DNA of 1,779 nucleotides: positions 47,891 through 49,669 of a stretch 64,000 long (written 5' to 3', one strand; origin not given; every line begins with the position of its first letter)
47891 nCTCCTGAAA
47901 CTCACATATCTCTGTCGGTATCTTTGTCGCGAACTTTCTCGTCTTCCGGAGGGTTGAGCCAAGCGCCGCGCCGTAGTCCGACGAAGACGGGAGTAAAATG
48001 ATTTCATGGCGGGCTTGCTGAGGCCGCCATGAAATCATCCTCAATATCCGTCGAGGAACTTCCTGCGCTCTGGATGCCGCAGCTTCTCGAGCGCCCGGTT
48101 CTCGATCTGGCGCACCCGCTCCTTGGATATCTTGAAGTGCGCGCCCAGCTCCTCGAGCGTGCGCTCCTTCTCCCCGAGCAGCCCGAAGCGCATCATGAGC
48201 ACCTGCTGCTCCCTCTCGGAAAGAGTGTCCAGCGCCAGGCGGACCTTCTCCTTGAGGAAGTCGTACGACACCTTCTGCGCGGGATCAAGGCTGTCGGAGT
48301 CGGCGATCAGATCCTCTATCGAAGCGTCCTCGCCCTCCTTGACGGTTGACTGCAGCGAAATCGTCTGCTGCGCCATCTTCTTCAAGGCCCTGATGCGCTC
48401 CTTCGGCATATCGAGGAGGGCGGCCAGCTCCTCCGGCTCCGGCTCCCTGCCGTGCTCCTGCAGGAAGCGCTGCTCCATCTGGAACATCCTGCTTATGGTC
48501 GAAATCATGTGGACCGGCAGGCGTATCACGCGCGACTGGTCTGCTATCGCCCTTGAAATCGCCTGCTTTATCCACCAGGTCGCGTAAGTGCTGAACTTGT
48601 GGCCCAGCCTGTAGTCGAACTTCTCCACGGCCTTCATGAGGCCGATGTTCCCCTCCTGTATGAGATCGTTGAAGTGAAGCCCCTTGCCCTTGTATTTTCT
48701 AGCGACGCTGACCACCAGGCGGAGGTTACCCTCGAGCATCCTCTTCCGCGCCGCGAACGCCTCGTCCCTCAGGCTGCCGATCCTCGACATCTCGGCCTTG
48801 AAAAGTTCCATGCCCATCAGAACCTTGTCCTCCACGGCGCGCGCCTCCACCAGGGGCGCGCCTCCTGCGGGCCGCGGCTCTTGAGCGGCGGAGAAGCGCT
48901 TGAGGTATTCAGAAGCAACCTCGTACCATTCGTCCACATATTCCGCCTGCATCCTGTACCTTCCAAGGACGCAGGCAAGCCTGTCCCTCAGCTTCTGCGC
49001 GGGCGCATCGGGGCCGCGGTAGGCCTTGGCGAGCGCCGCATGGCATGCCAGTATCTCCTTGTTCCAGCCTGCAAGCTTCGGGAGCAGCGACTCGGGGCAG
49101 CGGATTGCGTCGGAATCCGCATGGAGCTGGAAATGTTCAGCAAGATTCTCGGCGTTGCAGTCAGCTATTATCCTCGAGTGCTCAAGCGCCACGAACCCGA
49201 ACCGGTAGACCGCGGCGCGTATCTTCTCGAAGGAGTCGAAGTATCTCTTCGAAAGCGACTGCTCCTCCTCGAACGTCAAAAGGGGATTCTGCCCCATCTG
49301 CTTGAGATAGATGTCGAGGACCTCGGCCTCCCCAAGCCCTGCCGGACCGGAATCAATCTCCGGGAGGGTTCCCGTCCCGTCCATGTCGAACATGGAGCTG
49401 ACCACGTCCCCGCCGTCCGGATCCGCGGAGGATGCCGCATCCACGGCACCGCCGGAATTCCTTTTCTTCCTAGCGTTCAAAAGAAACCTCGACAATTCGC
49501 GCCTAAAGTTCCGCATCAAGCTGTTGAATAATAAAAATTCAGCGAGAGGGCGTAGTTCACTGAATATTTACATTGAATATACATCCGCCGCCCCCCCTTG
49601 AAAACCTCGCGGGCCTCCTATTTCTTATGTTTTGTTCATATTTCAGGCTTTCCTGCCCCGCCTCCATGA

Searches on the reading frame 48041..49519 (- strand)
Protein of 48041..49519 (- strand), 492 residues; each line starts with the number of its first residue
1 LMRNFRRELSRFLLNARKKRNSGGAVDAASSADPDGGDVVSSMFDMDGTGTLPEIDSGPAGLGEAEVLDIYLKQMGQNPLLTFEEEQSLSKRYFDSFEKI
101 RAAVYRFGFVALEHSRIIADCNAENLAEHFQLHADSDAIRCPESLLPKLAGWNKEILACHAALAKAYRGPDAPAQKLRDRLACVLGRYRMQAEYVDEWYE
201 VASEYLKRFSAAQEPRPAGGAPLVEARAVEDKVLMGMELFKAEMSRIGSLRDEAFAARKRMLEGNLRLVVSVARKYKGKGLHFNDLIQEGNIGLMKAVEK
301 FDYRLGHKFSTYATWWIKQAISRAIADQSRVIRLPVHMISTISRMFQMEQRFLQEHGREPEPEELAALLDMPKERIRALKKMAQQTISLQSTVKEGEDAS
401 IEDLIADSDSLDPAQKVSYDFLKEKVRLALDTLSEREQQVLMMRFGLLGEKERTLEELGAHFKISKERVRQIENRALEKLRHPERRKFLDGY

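Call 16: search_protein_families(library=pfam, proteins=[window:48041-49519:-])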
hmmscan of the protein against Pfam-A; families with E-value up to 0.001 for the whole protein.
window:48041-49519:- (492 aa): 4 families
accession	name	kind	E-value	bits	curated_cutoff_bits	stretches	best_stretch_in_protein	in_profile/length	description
PF04542.20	Sigma70_r2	-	8.2e-22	77.2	24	1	263-330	3-70/71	Sigma-70 region 2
PF04545.22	Sigma70_r4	-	1.7e-21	75.9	24.1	1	429-482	1-50/50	Sigma-70, region 4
PF04539.22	Sigma70_r3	-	1.5e-17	63.9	25.3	1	349-415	10-76/78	Sigma-70 region 3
PF00140.25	Sigma70_r1_2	-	1.7e-08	34.7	22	1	67-92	2-27/34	Sigma-70 factor, region 1.2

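Call 19: find_related_loci(query=window:48041-49519:-, collection=genome_contigs, flank=10000)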
Query window:48041-49519:- (492 aa) in genome_contigs; peptide patterns used: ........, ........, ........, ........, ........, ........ (x = any residue, [..] = any of these).
600 stretches matched a pattern (row limit reached: there are more); 585 encode a relative of the query (tblastn E <= 1e-3); the best 80 are kept; 80 distinct loci.
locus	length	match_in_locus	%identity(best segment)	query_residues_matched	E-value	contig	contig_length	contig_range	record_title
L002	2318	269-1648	53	39-492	4e-174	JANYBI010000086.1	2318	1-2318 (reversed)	MAG: Lentisphaerae bacterium isolate GL140_5_metabat_62_sub GL140_5_k141_570536, whole genome shotgun sequence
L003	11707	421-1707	48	60-492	7e-126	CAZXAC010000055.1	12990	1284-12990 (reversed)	MAG TPA_asm: uncultured Lentisphaera sp. isolate binchicken_co111_196 genome assembly, contig: NODE_10456_length_12990_c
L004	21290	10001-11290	45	68-491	8e-113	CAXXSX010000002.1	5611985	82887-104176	MAG: Victivallales bacterium isolate 56fe3c74-01ca-462c-9ae8-43b0e1f46eca genome assembly, contig: contig_2, whole genom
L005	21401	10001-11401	45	40-492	2e-117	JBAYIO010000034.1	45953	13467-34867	MAG: Victivallaceae bacterium isolate SO_2016_GW1_32 scaffold01501_OW334_2016, whole genome shotgun sequence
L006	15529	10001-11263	40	68-492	7e-85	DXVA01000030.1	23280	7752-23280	MAG TPA_asm: Lentisphaeria bacterium isolate HRGM_Genome_2866 HRGM_Genome_2866_30, whole genome shotgun sequence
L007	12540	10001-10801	50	226-492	1e-82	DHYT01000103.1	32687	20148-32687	MAG TPA_asm: Desulfobulbaceae bacterium UBA5123 UBA5123_contig_4287, whole genome shotgun sequence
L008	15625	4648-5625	46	177-489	2e-82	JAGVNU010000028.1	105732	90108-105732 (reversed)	MAG: Thermodesulfovibrionia bacterium isolate DeMMO3_26 c_000000002131, whole genome shotgun sequence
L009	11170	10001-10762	52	247-492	1e-82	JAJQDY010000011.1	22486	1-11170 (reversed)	MAG: Phascolarctobacterium sp. isolate MI.3_5 NODE_500_length_22486_cov_11.657305, whole genome shotgun sequence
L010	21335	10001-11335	39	49-492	2e-82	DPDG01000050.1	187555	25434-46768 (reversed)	MAG TPA_asm: Lentisphaeria bacterium isolate UBA11452 contig_326, whole genome shotgun sequence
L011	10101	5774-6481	55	257-492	5e-82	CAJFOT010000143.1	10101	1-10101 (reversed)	Candidatus Paralachnospira sangeri isolate Coassembly_mag_497 genome assembly, contig: MAGpy_11413_min2k_bin_497_fak87_2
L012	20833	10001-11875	53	252-492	1e-81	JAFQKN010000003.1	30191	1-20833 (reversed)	MAG: Clostridia bacterium isolate RGIG1903 Goat_Cecum.Co__c62867, whole genome shotgun sequence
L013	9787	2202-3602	36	33-492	8e-82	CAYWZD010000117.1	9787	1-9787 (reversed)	MAG TPA_asm: uncultured Victivallales bacterium isolate SRP216815_co1_168 genome assembly, contig: NODE_9499_length_9787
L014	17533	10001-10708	54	257-492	5e-81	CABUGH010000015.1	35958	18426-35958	MAG TPA_asm: uncultured Clostridium sp. isolate MGYG-HGUT-03977 genome assembly, contig: GUT_GENOME252578_15, whole geno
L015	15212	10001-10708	54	257-492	4e-81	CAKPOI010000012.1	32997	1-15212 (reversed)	MAG: uncultured Clostridia bacterium isolate REFINED_METABAT215_SUBJECT_CONTIGS_1500_ASSEMBLY_K77_MERGED__Pilot_MoBio_Fi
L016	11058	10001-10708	53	257-492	3e-80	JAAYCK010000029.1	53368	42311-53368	MAG: Syntrophomonadaceae bacterium isolate AS06rmzACSIP_426 115966_AS06, whole genome shotgun sequence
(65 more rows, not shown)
